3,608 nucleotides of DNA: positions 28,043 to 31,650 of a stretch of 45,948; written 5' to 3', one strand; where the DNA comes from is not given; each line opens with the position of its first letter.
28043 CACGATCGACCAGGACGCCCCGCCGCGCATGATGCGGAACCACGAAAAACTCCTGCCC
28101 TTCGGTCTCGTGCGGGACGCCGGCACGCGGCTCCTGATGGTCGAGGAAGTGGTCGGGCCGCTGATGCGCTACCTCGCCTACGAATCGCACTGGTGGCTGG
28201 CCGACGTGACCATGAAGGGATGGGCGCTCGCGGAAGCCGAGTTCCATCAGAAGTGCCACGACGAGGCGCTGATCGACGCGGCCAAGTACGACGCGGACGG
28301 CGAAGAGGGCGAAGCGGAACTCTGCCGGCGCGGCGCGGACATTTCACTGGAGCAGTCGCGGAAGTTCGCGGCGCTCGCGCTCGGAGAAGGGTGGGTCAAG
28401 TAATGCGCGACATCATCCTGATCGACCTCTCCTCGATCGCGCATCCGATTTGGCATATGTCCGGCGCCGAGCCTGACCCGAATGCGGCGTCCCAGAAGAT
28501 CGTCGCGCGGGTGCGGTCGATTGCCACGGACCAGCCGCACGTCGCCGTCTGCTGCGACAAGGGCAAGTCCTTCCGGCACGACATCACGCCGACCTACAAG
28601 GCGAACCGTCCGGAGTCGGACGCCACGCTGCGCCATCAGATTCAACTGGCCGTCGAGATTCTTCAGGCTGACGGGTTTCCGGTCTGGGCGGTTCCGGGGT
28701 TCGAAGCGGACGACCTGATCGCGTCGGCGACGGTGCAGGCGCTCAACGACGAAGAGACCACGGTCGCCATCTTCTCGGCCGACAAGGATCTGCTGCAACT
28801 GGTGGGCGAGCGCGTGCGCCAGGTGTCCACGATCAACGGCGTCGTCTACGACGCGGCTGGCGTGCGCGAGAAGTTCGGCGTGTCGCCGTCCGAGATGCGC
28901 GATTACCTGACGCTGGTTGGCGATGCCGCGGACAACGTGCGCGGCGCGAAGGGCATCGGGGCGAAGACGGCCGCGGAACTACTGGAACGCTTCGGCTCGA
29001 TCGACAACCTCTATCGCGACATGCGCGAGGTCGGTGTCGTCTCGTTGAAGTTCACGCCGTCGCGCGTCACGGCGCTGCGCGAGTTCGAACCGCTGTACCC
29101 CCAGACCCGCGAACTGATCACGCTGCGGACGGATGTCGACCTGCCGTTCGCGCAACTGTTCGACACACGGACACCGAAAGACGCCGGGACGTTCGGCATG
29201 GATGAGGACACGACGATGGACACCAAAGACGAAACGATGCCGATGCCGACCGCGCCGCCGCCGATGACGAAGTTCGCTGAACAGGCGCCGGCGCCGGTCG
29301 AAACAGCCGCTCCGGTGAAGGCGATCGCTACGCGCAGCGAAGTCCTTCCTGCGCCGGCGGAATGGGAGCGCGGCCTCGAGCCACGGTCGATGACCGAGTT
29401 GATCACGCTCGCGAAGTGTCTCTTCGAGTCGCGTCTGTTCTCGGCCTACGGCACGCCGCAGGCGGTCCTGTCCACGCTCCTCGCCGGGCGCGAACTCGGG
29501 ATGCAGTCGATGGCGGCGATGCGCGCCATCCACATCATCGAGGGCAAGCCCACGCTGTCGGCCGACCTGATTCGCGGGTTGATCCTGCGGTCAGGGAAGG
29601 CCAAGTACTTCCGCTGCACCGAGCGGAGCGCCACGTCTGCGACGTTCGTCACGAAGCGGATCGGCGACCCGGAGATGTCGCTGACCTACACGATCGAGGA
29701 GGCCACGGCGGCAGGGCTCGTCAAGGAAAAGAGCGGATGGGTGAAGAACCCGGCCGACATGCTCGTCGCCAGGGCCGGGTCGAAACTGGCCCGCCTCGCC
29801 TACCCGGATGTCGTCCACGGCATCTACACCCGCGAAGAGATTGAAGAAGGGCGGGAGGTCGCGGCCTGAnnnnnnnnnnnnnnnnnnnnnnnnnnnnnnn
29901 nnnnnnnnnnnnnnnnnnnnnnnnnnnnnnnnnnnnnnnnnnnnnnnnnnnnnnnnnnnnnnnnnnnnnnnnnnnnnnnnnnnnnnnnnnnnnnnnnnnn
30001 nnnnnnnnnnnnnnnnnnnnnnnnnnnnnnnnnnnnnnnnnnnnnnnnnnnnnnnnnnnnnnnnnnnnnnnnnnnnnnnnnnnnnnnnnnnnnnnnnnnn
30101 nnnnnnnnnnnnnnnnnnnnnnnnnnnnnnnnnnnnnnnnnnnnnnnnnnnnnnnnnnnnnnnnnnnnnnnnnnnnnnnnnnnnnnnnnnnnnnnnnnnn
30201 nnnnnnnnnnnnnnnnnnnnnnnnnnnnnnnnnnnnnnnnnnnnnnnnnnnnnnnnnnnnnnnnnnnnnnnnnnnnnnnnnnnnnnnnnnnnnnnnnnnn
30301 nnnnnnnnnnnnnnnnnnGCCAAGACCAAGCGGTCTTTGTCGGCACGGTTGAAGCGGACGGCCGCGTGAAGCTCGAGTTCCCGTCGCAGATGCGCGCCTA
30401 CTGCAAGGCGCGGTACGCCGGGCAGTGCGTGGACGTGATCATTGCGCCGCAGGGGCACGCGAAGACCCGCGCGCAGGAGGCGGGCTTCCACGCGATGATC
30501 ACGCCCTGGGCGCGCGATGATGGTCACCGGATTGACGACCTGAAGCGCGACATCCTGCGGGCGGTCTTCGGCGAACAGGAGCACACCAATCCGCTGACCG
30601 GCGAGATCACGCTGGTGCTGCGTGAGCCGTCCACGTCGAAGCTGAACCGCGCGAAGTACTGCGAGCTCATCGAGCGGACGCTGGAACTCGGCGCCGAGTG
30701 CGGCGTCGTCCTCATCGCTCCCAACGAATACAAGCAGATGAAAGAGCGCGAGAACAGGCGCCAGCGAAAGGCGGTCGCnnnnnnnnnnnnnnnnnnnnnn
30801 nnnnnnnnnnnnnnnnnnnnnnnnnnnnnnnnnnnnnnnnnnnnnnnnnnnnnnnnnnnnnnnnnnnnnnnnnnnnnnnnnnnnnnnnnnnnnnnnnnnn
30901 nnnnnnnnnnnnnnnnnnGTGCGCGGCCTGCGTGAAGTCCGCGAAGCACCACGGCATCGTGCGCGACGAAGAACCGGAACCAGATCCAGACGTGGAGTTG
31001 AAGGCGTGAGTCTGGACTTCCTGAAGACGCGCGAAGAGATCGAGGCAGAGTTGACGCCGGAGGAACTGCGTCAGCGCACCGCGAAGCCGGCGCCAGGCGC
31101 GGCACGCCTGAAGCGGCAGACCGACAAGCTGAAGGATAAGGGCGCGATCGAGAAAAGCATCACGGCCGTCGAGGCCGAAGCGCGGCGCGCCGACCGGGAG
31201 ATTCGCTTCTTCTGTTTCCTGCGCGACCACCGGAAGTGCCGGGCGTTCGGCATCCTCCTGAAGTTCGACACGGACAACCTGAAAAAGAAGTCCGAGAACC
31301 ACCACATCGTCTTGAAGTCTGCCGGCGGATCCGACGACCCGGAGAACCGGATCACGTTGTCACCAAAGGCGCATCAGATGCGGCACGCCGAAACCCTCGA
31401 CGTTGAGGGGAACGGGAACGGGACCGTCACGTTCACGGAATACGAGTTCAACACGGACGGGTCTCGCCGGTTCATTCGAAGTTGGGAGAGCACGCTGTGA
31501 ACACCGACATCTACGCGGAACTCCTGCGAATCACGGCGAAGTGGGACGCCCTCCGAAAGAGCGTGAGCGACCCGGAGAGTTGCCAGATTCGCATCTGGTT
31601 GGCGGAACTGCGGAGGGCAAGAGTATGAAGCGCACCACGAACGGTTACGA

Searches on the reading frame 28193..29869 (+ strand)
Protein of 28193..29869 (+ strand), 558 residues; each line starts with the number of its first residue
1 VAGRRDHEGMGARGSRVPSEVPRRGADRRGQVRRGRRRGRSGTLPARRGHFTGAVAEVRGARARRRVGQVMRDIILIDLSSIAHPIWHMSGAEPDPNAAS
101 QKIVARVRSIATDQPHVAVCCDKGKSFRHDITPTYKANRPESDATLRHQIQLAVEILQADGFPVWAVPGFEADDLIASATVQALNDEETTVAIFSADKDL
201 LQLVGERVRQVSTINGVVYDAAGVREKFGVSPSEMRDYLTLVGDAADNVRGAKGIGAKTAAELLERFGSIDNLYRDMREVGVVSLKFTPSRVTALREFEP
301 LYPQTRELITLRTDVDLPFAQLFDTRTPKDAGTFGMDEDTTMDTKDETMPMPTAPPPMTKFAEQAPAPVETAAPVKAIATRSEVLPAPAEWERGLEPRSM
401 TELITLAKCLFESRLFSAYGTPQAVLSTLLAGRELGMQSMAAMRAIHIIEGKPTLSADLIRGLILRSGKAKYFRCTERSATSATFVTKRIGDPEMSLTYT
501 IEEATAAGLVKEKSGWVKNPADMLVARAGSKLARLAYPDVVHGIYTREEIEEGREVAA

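Call 16: search_protein_families(library=pfam, proteins=[window:28193-29869:+], max_evalue=0.001)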
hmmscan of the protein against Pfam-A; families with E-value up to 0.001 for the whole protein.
window:28193-29869:+ (558 aa): 3 families
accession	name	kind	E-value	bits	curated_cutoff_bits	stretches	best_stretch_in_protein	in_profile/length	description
PF02739.22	5_3_exonuc_N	-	2.2e-32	112.5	34.3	1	74-229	2-164/164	5'-3' exonuclease, N-terminal resolvase-like domain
PF01367.25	5_3_exonuc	-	8.7e-20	71.5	40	1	230-320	1-85/97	5'-3' exonuclease, C-terminal SAM fold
PF03837.19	RecT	-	0.00046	20.2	24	0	489-554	122-191/198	RecT family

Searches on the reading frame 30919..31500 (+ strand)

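Call 16: search_protein_families(library=pfam, proteins=[window:30919-31500:+], max_evalue=0.001)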
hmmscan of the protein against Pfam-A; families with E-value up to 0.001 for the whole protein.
window:30919-31500:+ (193 aa): 1 family
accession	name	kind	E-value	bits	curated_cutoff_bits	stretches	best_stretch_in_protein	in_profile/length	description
PF01844.29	HNH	-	0.00046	20.7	21.4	1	124-158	13-47/47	HNH endonuclease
